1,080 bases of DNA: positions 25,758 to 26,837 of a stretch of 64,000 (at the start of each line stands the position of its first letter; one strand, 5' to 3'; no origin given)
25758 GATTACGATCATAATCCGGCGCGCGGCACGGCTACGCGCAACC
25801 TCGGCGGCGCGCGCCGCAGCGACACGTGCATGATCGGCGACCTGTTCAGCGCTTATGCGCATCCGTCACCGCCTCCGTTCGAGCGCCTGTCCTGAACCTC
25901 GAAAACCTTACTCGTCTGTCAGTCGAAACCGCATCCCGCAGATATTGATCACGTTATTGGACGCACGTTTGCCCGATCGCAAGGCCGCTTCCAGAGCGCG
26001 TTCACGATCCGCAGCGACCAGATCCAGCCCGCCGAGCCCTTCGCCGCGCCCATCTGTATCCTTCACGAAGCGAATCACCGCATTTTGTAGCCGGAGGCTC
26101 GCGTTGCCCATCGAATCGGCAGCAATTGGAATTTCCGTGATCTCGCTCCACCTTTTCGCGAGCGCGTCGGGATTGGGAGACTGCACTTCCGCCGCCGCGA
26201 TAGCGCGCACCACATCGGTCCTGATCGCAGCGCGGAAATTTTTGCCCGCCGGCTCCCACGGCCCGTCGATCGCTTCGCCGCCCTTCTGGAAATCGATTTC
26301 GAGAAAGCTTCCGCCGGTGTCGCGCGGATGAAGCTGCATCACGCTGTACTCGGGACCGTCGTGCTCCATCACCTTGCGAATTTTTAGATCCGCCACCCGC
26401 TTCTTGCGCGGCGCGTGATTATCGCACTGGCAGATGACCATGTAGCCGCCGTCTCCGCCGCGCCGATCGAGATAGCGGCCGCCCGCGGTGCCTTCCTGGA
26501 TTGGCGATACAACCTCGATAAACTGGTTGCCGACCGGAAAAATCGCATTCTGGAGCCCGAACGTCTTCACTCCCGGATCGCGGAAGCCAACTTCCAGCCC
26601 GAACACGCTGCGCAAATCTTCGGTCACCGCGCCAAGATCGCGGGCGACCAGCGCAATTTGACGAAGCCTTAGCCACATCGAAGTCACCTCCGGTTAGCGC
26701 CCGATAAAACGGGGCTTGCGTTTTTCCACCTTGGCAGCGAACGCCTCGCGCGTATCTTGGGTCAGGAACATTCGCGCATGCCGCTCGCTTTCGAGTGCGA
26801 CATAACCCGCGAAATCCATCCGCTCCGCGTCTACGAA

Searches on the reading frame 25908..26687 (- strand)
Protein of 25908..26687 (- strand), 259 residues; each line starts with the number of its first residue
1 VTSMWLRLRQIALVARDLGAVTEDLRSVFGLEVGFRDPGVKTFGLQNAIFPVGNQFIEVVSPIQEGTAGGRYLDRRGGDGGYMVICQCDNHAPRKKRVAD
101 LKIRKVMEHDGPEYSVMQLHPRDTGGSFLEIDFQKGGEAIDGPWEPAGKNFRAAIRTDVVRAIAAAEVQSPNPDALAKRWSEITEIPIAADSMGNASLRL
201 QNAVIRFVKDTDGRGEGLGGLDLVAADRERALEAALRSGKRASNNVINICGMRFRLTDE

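Call 3: search_protein_families(library=pfam, proteins=[window:25908-26687:-])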
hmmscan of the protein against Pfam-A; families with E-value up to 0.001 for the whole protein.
window:25908-26687:- (259 aa): 1 family
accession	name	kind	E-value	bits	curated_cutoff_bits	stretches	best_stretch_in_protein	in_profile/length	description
PF13468.12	Glyoxalase_3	-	5.7e-06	26.9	25.1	1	12-183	5-175/176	Glyoxalase-like domain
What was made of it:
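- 25908..26687 (-): VOC-fold (Glyoxalase_3) protein, 256-259 aa. The N-terminal half is weakly like methylmalonyl-CoA epimerase. PF13468, 5.7e-6 (call 3).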

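Call 6: search_protein_families(library=ncbifam, proteins=[window:25908-26687:-])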
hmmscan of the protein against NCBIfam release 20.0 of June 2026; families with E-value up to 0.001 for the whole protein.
window:25908-26687:- (259 aa): 1 family
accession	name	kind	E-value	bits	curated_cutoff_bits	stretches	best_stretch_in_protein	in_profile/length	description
TIGR03081.1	metmalonyl_epim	equivalog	2.2e-08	34.7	114.95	1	8-131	2-127/129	methylmalonyl-CoA epimerase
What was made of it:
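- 25908..26687 (-): TIGR03081, 2.2e-8, below its cut-off (call 6).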

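Call 43: search_solved_structures(query=window:25908-26687:-, max_evalue=1)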
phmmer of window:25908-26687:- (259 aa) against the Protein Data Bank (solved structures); distinct sequences matched with E-value up to 1: 11.
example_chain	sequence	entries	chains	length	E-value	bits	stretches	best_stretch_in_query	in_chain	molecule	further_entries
3rmu_A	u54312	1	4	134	0.00054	23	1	4-132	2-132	Methylmalonyl-CoA epimerase, mitochondrial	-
6qh4_C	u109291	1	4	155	0.00087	22.3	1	3-132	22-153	Methylmalonyl-CoA epimerase, mitochondrial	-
6xbv_A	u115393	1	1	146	0.0027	20.7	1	7-131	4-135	Methylmalonyl-CoA epimerase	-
6xbs_A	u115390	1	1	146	0.0027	20.7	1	7-131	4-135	Methylmalonyl-CoA epimerase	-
6wf6_A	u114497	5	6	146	0.0027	20.6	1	7-131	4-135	Methylmalonyl-CoA epimerase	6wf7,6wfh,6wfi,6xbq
6xbr_A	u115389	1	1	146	0.0035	20.3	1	7-131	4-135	Methylmalonyl-CoA epimerase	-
6bu2_A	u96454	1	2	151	0.0052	19.7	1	11-131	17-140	Glyoxalase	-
6xbt_A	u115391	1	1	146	0.0071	19.3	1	7-131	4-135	Methylmalonyl-CoA epimerase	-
3r4q_A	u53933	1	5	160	0.24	14.3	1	9-131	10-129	Lactoylglutathione lyase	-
9h2d_A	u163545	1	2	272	0.7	12.8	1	28-127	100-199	Intraflagellar transport protein 172 homolog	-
8oix_B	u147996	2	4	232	0.9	12.4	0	49-116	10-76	Family T1, proteasome alpha subunit, threonine peptidase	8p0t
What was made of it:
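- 25908..26687 (-): PDB 3rmu, 5e-4 (call 43).
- The VOC N-terminal half resembles methylmalonyl-CoA epimerase (calls 6, 43).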

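Call 45: find_homologous_proteins(query=window:25908-26687:-, max_evalue=1e-10)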
Query window:25908-26687:- (259 aa): 6202 proteins with E <= 1e-10 among 8000 candidates; the best 120 are listed.
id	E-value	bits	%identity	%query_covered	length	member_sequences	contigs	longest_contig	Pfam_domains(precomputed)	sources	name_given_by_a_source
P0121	4.0e-167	572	100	99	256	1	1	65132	PF13468.13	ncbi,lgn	-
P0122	6.2e-130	450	77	98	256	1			PF13468.13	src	-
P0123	1.2e-129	450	76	98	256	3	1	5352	PF13468.13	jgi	jgi:hypothetical protein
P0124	1.3e-129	449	76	98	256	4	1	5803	-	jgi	-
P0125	4.7e-129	448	78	98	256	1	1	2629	PF13468.13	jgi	jgi:Glyoxalase-like domain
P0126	2.2e-128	445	77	98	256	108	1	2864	PF13468.13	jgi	jgi:hypothetical protein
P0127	4.9e-127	441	77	98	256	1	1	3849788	PF13468.13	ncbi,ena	-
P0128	1.4e-126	439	75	98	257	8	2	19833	-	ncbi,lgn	-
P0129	2.0e-126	439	76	98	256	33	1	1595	PF13468.13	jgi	jgi:hypothetical protein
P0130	8.6e-126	437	75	98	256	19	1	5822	PF13468.13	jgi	jgi:hypothetical protein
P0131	9.5e-126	437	75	98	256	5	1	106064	PF13468.13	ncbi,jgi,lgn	jgi:hypothetical protein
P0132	1.1e-125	437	76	98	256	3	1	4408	PF13468.13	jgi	jgi:hypothetical protein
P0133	6.2e-125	434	75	98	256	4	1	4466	PF13468.13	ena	-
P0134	2.8e-124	432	74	98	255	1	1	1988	PF13468.13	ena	-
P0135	8.6e-124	430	74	98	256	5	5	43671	PF13468.13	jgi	jgi:hypothetical protein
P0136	1.6e-123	429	75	98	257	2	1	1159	PF13468.13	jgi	jgi:hypothetical protein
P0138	3.5e-123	428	75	98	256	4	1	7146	PF13468.13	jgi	-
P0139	1.3e-122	426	75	98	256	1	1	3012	PF13468.13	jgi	jgi:Glyoxalase-like domain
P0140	1.5e-122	426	71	98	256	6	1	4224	PF13468.13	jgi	jgi:hypothetical protein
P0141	2.4e-122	426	73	98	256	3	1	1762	PF13468.13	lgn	-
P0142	1.6e-121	423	74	97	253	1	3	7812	PF13468.13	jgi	jgi:hypothetical protein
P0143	2.0e-121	423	75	97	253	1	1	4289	PF13468.13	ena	-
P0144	2.6e-120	419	72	98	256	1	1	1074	PF13468.13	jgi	jgi:hypothetical protein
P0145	2.8e-120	419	72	97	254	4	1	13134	PF13468.13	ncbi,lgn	-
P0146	2.9e-120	419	72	98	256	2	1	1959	PF13468.13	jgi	-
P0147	5.1e-120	418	72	98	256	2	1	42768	PF13468.13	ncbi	-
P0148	5.3e-120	418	72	97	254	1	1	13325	PF13468.13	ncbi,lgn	-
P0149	5.7e-120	418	72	97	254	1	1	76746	PF13468.13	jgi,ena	-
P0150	6.6e-120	418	71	98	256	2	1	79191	PF13468.13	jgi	jgi:hypothetical protein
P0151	1.2e-119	417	71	98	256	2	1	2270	PF13468.13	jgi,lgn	jgi:hypothetical protein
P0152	2.2e-119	416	72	97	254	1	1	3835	PF13468.13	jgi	jgi:hypothetical protein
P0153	2.2e-119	416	71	98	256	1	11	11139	PF13468.13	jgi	jgi:hypothetical protein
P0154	2.7e-119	416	71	97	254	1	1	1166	PF13468.13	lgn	-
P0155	2.9e-119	415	73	97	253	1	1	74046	PF13468.13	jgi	jgi:hypothetical protein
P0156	3.2e-119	415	71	98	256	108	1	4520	PF13468.13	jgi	jgi:hypothetical protein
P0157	4.9e-119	415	73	98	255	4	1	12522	PF13468.13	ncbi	-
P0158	4.9e-119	415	73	97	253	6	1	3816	PF13468.13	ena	-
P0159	5.1e-119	415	72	97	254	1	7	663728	PF13468.13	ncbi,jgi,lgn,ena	-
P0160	1.2e-118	413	71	98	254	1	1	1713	PF13468.13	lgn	-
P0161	3.2e-118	412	69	98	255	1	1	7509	PF13468.13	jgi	jgi:hypothetical protein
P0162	3.4e-118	412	68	99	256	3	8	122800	PF13468.13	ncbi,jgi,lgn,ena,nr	ncbi:MAG TPA: VOC family protein [Methylomirabilota bacterium]|nr:VOC family protein [Methylomirabil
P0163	3.5e-118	412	70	98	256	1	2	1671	PF13468.13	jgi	jgi:hypothetical protein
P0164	5.8e-118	411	68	99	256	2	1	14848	PF13468.13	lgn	-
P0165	6.4e-118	411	68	98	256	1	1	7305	PF13468.13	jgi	jgi:Glyoxalase-like domain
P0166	7.2e-118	411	70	98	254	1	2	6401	PF13468.13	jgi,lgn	jgi:hypothetical protein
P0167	7.5e-118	411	67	99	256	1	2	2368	PF13468.13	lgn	-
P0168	8.3e-118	411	68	99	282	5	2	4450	PF13468.13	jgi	jgi:hypothetical protein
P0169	1.0e-117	410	68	99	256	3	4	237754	PF13468.13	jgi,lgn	jgi:hypothetical protein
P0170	1.8e-117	410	71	98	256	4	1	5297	PF13468.13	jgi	-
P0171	1.8e-117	410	69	97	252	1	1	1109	PF13468.13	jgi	jgi:hypothetical protein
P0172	3.4e-117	409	71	98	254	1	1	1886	PF13468.13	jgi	-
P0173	4.9e-117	408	68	99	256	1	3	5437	PF13468.13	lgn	-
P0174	7.2e-117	408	66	99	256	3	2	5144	PF13468.13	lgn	-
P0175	9.1e-117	407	70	98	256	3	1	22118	PF13468.13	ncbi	ncbi:MAG: VOC family protein [Candidatus Binataceae bacterium]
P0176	9.5e-117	407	70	98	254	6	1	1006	PF13468.13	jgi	jgi:hypothetical protein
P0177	1.2e-116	407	68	98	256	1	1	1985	PF13468.13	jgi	jgi:glyoxalase-like protein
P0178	1.3e-116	407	68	98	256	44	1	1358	PF13468.13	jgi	-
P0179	1.4e-116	407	70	98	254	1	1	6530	PF13468.13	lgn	-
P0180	1.7e-116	406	69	97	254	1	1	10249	PF13468.13,PF18029.8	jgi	jgi:hypothetical protein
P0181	1.9e-116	406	70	97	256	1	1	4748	PF13468.13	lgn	-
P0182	2.1e-116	406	68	99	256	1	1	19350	PF13468.13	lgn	-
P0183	3.3e-116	405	67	99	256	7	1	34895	PF13468.13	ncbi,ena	-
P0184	3.7e-116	405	68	99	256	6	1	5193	PF13468.13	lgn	-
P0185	6.0e-116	405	68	97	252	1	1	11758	PF13468.13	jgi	jgi:hypothetical protein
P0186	7.6e-116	404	70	98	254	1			PF13468.13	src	-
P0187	8.3e-116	404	66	99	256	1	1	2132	PF13468.13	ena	-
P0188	1.3e-115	403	68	99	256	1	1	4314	PF13468.13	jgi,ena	-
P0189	1.8e-115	403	68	99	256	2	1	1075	PF13468.13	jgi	-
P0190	1.9e-115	403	69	98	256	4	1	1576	PF13468.13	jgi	jgi:hypothetical protein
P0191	2.9e-115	402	68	98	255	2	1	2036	PF13468.13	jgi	jgi:hypothetical protein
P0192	3.2e-115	402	69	98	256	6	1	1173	PF13468.13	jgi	jgi:glyoxalase-like protein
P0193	3.6e-115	402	73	98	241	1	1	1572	PF13468.13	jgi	-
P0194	4.2e-115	402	69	98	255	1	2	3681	PF13468.13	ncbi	ncbi:MAG: VOC family protein [Candidatus Binatia bacterium]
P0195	1.0e-114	401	73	97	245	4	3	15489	PF13468.13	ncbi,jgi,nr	ncbi:MAG TPA: VOC family protein [Candidatus Binataceae bacterium]|nr:VOC family protein [Candidatus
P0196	1.5e-114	400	69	97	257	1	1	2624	PF13468.13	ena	-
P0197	2.2e-114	399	68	97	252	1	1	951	PF13468.13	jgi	jgi:hypothetical protein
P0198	2.2e-114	399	71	97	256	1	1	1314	PF13468.13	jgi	-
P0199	2.4e-114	399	69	98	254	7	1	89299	PF13468.13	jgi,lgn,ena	jgi:Glyoxalase-like domain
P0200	2.8e-114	399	67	98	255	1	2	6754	PF13468.13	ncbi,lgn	-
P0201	3.3e-114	399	67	99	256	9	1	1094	PF13468.13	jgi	jgi:Glyoxalase-like domain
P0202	3.5e-114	399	68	99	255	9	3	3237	PF13468.13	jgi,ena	jgi:glyoxalase-like protein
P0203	7.1e-114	398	66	99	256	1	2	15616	PF13468.13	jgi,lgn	jgi:hypothetical protein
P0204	7.6e-114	398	69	98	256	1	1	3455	PF13468.13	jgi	-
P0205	7.8e-114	398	66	99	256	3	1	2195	PF13468.13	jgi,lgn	jgi:hypothetical protein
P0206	8.6e-114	398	70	98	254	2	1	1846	PF13468.13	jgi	jgi:Glyoxalase-like domain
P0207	1.0e-113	397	69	97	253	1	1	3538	PF13468.13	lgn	-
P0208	1.6e-113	397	67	99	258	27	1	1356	PF13468.13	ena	-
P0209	1.7e-113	397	68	99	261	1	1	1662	PF13468.13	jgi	jgi:hypothetical protein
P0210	1.7e-113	397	69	98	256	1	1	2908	PF13468.13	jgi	jgi:hypothetical protein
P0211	2.1e-113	396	69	98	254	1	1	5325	PF13468.13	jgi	jgi:hypothetical protein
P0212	2.3e-113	396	65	98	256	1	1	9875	PF13468.13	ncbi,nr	ncbi:MAG: VOC family protein [Candidatus Binatia bacterium]|nr:VOC family protein [Candidatus Binati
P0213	2.5e-113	396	69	97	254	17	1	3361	PF13468.13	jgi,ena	-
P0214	2.7e-113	396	71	97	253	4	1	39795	PF13468.13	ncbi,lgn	-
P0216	6.9e-113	395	68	98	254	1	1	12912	PF13468.13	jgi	jgi:hypothetical protein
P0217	7.2e-113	395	70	97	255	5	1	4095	PF13468.13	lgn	-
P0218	1.0e-112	394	67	98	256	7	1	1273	PF13468.13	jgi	-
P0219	1.2e-112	394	66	98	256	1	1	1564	PF13468.13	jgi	jgi:Glyoxalase-like domain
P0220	1.3e-112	394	69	98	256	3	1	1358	PF13468.13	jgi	jgi:glyoxalase-like protein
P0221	1.4e-112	394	68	98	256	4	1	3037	PF13468.13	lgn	-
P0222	1.9e-112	393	66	99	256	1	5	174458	PF13468.13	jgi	jgi:hypothetical protein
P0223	1.9e-112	393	66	98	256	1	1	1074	PF13468.13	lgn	-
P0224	2.0e-112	393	67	99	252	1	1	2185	PF13468.13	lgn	-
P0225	3.2e-112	392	68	98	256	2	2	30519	PF13468.13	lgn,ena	-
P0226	3.4e-112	392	68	98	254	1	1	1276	PF13468.13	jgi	jgi:hypothetical protein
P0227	3.7e-112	392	65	98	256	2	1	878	PF13468.13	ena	-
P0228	4.9e-112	392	73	92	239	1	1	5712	PF13468.13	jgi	jgi:hypothetical protein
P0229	5.5e-112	392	68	98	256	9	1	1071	PF13468.13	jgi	-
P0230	9.4e-112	391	67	97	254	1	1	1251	PF13468.13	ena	-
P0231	1.1e-111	391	67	98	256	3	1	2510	PF13468.13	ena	-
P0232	1.4e-111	390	68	98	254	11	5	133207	PF13468.13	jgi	jgi:hypothetical protein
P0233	1.5e-111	390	67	98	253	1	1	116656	PF13468.13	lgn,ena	-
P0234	1.5e-111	390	67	99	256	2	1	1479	PF13468.13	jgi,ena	-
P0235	1.6e-111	390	67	98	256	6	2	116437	PF13468.13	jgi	jgi:hypothetical protein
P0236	2.0e-111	390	68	97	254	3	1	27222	PF13468.13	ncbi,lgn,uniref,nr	ncbi:MAG: VOC family protein [Candidatus Binatus sp.]|uniref:VOC family protein n=1 Tax=Candidatus B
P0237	3.6e-111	389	64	98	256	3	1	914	PF13468.13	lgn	-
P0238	3.7e-111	389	66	98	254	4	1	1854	PF13468.13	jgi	jgi:hypothetical protein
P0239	6.1e-111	388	67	98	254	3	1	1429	PF13468.13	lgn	-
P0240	6.3e-111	388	65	99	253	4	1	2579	PF13468.13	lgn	-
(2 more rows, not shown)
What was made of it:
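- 25908..26687 (-): More than 6000 homologues at 64-78% identity among the best 120 listed, several annotated as Binatia or Binataceae and one as Methylomirabilota (call 45).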

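Call 46: find_encoding_contigs(protein=P0159, flank=8000, max_places=2)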
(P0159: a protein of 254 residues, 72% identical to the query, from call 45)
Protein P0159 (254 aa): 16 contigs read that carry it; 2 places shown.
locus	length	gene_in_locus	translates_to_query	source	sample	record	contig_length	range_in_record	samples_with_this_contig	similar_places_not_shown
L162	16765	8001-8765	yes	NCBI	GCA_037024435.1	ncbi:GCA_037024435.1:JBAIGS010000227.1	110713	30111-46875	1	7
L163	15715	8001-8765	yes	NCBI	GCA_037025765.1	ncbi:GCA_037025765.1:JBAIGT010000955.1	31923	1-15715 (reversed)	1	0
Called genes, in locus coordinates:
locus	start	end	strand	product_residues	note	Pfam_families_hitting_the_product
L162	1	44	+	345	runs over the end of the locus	PF12849:PBP_like_2, PF01547:SBP_bac_1, PF12727:PBP_like (faint)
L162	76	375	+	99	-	-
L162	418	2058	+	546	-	-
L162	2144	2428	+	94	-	-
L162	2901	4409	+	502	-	PF01266:DAO (weak), PF01593:Amino_oxidase, PF13450:NAD_binding_8, PF13454:NAD_binding_9 (faint)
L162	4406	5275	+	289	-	-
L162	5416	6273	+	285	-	-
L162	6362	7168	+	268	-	PF00378:ECH_1, PF16113:ECH_2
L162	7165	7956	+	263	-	PF00378:ECH_1, PF16113:ECH_2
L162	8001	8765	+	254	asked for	PF13468:Glyoxalase_3 (weak)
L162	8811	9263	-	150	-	PF01243:PNPOx_N, PF12900:Pyridox_ox_2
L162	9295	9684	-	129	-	PF03745:DUF309 (weak)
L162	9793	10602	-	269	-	PF02511:Thy1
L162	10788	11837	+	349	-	PF01180:DHO_dh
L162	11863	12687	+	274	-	PF00581:Rhodanese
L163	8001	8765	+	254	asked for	PF13468:Glyoxalase_3 (weak)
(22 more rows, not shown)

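Call 47: find_encoding_contigs(protein=P0127, flank=8000, max_places=2)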
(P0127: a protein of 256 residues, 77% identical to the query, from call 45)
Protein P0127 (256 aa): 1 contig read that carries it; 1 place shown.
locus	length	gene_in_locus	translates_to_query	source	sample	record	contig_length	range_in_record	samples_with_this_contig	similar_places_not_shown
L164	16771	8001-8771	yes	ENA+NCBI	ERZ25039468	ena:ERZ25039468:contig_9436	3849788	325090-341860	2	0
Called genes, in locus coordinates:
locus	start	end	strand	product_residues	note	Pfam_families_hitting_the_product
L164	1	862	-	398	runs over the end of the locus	PF00067:p450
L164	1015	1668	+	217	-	PF17784:Sulfotransfer_4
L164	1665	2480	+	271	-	PF00355:Rieske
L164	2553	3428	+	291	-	-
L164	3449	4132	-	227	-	PF01209:Ubie_methyltran, PF13489:Methyltransf_23, PF13847:Methyltransf_31, PF08241:Methyltransf_11, PF08242:Methyltransf_12, PF13649:Methyltransf_25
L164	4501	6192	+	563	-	PF00135:COesterase, PF20434:BD-FAE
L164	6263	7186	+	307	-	PF00378:ECH_1, PF16113:ECH_2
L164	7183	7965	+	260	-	PF00378:ECH_1, PF16113:ECH_2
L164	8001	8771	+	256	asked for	PF13468:Glyoxalase_3 (weak)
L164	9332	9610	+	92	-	-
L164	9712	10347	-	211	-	PF00702:Hydrolase, PF13419:HAD_2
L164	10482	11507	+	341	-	PF08100:Dimerisation, PF00891:Methyltransf_2, PF08242:Methyltransf_12 (weak), PF13649:Methyltransf_25 (weak)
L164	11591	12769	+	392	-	PF04909:Amidohydro_2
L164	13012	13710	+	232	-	-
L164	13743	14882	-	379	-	PF04230:PS_pyruv_trans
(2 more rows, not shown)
